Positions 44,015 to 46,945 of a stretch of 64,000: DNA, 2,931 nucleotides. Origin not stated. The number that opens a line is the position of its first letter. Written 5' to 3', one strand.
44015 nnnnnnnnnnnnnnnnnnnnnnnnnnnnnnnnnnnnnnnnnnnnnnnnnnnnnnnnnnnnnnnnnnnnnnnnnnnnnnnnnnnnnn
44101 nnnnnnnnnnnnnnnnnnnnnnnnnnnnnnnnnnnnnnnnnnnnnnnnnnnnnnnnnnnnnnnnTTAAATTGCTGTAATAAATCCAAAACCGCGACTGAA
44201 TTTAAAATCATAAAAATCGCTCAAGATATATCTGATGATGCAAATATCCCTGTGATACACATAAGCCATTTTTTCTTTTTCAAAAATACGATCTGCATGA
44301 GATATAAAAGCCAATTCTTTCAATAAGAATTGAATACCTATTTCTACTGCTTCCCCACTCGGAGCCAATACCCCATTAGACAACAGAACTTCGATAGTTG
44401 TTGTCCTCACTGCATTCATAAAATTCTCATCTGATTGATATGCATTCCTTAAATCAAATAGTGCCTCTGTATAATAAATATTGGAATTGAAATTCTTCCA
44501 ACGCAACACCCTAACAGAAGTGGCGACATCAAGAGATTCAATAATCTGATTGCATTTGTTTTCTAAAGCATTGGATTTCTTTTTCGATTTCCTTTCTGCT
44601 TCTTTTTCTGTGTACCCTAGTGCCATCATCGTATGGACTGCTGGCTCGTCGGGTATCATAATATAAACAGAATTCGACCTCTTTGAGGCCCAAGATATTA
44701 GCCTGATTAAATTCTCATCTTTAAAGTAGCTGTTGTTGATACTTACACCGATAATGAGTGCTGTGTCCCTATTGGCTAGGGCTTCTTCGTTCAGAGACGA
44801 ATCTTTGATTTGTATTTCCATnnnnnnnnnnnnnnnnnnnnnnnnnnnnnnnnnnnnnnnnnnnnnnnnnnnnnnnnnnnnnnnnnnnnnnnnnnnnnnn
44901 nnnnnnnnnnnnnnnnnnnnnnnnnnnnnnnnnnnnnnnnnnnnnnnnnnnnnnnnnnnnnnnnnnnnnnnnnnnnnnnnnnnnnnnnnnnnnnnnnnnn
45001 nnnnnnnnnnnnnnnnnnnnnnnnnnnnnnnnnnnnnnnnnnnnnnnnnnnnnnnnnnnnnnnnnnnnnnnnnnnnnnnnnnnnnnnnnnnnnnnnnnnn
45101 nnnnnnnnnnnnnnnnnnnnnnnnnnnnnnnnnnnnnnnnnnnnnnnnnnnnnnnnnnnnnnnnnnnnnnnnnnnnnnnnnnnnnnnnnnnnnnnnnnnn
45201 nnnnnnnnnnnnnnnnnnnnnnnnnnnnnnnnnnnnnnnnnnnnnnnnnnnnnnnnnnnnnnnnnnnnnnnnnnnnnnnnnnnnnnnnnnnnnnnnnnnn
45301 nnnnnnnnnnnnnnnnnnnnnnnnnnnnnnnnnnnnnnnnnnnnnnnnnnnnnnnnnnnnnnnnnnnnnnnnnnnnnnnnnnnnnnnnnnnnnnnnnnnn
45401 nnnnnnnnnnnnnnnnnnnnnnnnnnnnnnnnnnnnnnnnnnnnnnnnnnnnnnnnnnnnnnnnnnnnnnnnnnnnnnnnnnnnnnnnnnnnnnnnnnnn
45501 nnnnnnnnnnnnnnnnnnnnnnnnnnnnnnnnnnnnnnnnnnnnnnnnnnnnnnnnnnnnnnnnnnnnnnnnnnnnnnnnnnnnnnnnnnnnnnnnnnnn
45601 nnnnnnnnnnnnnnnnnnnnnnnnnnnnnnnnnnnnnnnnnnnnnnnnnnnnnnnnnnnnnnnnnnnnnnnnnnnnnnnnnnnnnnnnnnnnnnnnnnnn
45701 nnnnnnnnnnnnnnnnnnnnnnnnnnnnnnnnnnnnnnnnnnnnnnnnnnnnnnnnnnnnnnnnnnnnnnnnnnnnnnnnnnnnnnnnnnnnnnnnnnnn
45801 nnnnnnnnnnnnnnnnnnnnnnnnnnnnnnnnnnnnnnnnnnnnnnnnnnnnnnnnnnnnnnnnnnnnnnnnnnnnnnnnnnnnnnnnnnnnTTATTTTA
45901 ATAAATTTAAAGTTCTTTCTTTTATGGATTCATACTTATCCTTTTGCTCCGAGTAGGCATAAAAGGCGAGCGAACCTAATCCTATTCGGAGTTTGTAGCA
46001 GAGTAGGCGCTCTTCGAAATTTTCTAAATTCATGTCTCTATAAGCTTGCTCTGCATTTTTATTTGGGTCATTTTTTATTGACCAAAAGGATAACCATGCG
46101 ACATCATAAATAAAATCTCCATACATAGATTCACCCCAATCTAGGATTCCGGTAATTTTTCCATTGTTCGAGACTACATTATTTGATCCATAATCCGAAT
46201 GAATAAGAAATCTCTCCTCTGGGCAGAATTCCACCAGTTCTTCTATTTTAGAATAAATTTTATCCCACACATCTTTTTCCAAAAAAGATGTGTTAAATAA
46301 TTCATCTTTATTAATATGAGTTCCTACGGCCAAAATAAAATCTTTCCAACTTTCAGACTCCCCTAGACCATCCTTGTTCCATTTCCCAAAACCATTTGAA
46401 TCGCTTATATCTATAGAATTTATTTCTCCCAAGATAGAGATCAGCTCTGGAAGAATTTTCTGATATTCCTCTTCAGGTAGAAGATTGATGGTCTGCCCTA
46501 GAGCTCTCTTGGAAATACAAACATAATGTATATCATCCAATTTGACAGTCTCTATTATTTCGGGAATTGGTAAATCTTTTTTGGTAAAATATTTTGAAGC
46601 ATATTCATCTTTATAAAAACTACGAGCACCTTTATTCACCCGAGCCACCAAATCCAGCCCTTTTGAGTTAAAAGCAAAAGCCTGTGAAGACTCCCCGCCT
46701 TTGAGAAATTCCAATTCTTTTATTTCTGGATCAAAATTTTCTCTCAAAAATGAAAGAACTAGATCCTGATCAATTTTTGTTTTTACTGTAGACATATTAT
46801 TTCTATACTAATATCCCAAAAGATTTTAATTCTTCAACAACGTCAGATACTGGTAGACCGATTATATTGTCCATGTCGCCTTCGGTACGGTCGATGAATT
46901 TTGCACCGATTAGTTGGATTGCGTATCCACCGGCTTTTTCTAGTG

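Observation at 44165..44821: Stand-alone tRNA-dependent cyclodipeptide synthase (CDPS) gene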

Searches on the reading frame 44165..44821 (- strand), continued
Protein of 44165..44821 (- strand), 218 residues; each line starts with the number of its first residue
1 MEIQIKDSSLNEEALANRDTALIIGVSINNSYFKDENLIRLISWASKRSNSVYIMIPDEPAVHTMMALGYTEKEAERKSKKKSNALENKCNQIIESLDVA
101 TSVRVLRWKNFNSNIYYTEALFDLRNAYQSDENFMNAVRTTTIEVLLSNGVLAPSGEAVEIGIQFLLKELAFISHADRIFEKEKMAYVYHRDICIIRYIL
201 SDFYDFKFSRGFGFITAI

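Call 65: find_encoding_contigs(protein=P0039, flank=6000, max_places=2)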
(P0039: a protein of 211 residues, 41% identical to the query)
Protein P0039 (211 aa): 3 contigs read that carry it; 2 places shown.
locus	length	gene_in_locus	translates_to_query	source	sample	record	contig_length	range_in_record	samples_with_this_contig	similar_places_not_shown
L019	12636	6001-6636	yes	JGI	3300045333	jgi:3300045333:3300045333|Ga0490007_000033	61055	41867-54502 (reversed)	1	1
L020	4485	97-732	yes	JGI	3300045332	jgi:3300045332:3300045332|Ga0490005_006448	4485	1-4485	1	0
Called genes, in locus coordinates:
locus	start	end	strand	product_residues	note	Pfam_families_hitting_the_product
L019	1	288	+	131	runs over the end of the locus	PF01219:DAGK_prokar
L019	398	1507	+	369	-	PF13521:AAA_28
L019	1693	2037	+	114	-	PF00203:Ribosomal_S19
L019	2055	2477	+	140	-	PF00237:Ribosomal_L22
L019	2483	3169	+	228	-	PF07650:KH_2, PF00189:Ribosomal_S3_C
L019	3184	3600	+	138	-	PF00252:Ribosomal_L16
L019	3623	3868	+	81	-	PF00366:Ribosomal_S17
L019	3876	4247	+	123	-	PF00238:Ribosomal_L14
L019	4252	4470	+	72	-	PF00467:KOW, PF17136:ribosomal_L24 (weak)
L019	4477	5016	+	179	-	PF00281:Ribosomal_L5, PF00673:Ribosomal_L5_C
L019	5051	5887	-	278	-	-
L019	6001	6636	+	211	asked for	PF16715:CDPS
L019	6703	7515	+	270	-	PF20741:GKRP-like_C (faint), PF13580:SIS_2 (weak), PF22198:GKRP_SIS_2, PF22645:GKRP_SIS_N, PF01380:SIS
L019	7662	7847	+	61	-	PF00253:Ribosomal_S14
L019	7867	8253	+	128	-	PF00410:Ribosomal_S8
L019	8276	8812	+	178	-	PF00347:Ribosomal_L6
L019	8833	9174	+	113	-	PF00861:Ribosomal_L18p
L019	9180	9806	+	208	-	PF00333:Ribosomal_S5, PF03719:Ribosomal_S5_C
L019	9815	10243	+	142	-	PF00828:Ribosomal_L27A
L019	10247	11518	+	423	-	PF00344:SecY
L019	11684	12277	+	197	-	PF00406:ADK, PF02223:Thymidylate_kin (weak), PF13207:AAA_17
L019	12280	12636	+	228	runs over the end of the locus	PF00696:AA_kinase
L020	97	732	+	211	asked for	PF16715:CDPS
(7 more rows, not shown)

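Call 66: find_encoding_contigs(protein=P0045, flank=6000, max_places=2)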
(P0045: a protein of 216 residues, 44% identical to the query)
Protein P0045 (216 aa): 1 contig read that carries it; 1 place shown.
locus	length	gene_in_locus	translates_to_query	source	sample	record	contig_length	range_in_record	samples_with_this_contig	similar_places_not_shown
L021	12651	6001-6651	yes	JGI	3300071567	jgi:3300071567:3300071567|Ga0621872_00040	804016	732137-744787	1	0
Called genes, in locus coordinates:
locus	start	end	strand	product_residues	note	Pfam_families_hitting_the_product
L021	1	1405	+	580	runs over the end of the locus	PF00664:ABC_membrane, PF13604:AAA_30 (faint), PF02463:SMC_N (faint), PF00005:ABC_tran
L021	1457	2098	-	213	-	PF00551:Formyl_trans_N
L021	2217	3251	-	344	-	PF00487:FA_desaturase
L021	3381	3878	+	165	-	-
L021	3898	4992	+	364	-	PF00117:GATase, PF07722:Peptidase_C26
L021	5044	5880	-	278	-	-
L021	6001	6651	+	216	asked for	PF16715:CDPS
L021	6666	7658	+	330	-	PF17773:UPF0176_N, PF00581:Rhodanese, PF12368:Rhodanese_C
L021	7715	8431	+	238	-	PF01409:tRNA-synt_2d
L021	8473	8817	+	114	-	PF05635:23S_rRNA_IVP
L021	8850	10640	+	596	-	PF03483:B3_4, PF03484:B5, PF17759:tRNA_synthFbeta (weak), PF03147:FDX-ACB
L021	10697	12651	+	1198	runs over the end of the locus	PF13884:Peptidase_S74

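Call 67: find_encoding_contigs(protein=P0036, flank=6000, max_places=2)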
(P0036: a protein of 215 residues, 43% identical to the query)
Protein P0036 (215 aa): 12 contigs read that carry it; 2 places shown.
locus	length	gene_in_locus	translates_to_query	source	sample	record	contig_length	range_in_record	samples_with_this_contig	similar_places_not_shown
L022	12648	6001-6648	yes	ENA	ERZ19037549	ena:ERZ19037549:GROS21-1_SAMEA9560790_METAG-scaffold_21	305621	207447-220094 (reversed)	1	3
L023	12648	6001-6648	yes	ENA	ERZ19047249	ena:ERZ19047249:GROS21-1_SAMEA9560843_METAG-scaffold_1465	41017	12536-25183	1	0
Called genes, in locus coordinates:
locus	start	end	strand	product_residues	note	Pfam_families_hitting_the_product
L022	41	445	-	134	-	PF01741:MscL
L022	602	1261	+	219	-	-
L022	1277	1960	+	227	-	PF04203:Sortase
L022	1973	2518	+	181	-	PF09997:DUF2238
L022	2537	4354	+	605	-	PF02683:DsbD_TM, PF13386:DsbD_2 (weak), PF00578:AhpC-TSA, PF08534:Redoxin, PF13905:Thioredoxin_8 (weak), PF17991:Thioredoxin_10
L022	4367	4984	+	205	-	-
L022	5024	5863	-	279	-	-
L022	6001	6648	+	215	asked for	PF16715:CDPS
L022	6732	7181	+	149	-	PF06210:DUF1003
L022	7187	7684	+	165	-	PF00293:NUDIX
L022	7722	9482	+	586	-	-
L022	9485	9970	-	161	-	-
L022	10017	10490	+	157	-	-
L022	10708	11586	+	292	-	PF10672:Methyltrans_SAM, PF03602:Cons_hypoth95 (weak), PF09445:Methyltransf_15 (weak)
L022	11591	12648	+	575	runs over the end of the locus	PF17963:Big_9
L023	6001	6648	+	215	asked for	PF16715:CDPS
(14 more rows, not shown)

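Call 69: search_protein_families(library=padloc, proteins=[window:44165-44821:-], max_evalue=1)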
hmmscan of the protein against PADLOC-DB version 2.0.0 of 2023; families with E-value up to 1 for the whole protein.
window:44165-44821:- (218 aa): 0 families

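Call 70: search_protein_families(library=phrogs, proteins=[window:44165-44821:-], max_evalue=1)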
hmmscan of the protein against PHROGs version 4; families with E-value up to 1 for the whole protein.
window:44165-44821:- (218 aa): 3 families
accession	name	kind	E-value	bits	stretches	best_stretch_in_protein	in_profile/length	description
phrog_28260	-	unknown function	0.0046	18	1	18-105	5-89/92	-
phrog_20498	-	unknown function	0.026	15.7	1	104-147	5-48/76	-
phrog_3793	-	unknown function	0.059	13.6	1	71-130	137-195/272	-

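Call 77: search_protein_representatives(alignment_id=A1)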
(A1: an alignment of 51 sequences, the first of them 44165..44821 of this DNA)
Query: 51 sequences, 215 profile positions. Proteins with E-value up to 0.001 (for the whole library): 1415; up to 1e-10: 642; up to 1e-30: 136. The best 150 are listed.
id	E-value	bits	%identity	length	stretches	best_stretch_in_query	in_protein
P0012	1.3e-88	312.5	-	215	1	1-215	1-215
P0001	1.1e-84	299.7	-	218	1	1-214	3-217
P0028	6.8e-81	287.3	-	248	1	1-215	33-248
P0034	1.8e-80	285.9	-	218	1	1-214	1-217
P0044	1.3e-78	279.9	-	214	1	1-215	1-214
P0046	1.8e-77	276.1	-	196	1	20-215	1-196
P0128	9.2e-76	270.5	-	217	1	1-215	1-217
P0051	1.1e-75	270.2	-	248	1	1-215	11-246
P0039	1.3e-75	270.1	-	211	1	1-214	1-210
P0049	4.1e-75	268.4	-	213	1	1-214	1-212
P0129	7.0e-72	257.8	-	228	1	1-214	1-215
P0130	2.0e-71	256.4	-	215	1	1-214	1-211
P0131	6.8e-70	251.3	-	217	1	1-215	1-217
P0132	2.7e-67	242.8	-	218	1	1-214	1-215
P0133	2.2e-65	236.6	-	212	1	1-215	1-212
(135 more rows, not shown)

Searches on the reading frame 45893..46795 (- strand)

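Call 3: search_protein_families(library=pfam, proteins=[window:45893-46795:-], max_evalue=1)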
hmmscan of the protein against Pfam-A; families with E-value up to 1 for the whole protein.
window:45893-46795:- (300 aa): 1 family
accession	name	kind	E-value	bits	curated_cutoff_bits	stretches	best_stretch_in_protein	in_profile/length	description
PF01636.29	APH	-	1.5e-18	67.9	23.2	1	28-246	2-221/239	Phosphotransferase enzyme family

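Call 4: search_protein_families(library=ncbifam, proteins=[window:45893-46795:-], max_evalue=1)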
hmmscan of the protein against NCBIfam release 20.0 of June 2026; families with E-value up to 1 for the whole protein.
window:45893-46795:- (300 aa): 21 families
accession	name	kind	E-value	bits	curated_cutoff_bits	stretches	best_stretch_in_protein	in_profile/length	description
NF000107.2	APH_4_Ia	exception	3.7e-49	167.8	725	1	12-276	10-274/341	aminoglycoside O-phosphotransferase APH(4)-Ia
NF033068.1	APH_3p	equivalog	9.6e-10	38.4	205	1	37-251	24-230/255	APH(3') family aminoglycoside O-phosphotransferase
TIGR02172.1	Fb_sc_TIGR02172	paralog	4.6e-06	26.6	228.2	1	163-258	120-213/226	TIGR02172 family protein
NF033064.0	APH_3p_IIIa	exception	2.4e-05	23.9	530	1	73-244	69-232/264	aminoglycoside O-phosphotransferase APH(3')-IIIa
NF000342.3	glpA_Cterm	exception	5.9e-05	22.5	500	1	39-216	18-196/228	aminoglycoside O-phosphotransferase APH(4)-Ib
NF000132.2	APH_2pp_Ig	exception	6.2e-05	22.5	620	1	24-235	24-233/306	aminoglycoside O-phosphotransferase APH(2'')-Ig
NF000015.3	APH_2pp_IIa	exception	0.0001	21.5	625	1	24-232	17-223/299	aminoglycoside O-phosphotransferase APH(2'')-IIa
TIGR00938.1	thrB_alt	equivalog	0.0003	20.2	255.9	1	170-250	160-243/307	homoserine kinase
NF003558.0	PRK05231.1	equivalog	0.00038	19.5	271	1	195-245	187-238/322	homoserine kinase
NF033059.2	APH_3p_I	exception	0.0013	18.1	400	1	178-235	172-228/267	APH(3')-I family aminoglycoside O-phosphotransferase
NF000240.1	macrolide_MphC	exception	0.0015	18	550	1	171-231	169-229/299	Mph(C) family macrolide 2'-phosphotransferase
NF045759.1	NamurgluKinAmgK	equivalog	0.0028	16.8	550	1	169-234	159-221/324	N-acetylmuramate/N-acetylglucosamine kinase AmgK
NF053880.1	SprCtKinCotIBac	equivalog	0.011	14.8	550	1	180-237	190-247/328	spore coat kinase CotI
NF000052.4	APH_9_Ia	exception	0.019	14.3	680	1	193-252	204-262/330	aminoglycoside O-phosphotransferase APH(9)-Ia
NF051474.1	APH_3p_Ia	exception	0.02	13.9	625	1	178-235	176-232/271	aminoglycoside O-phosphotransferase APH(3')-Ia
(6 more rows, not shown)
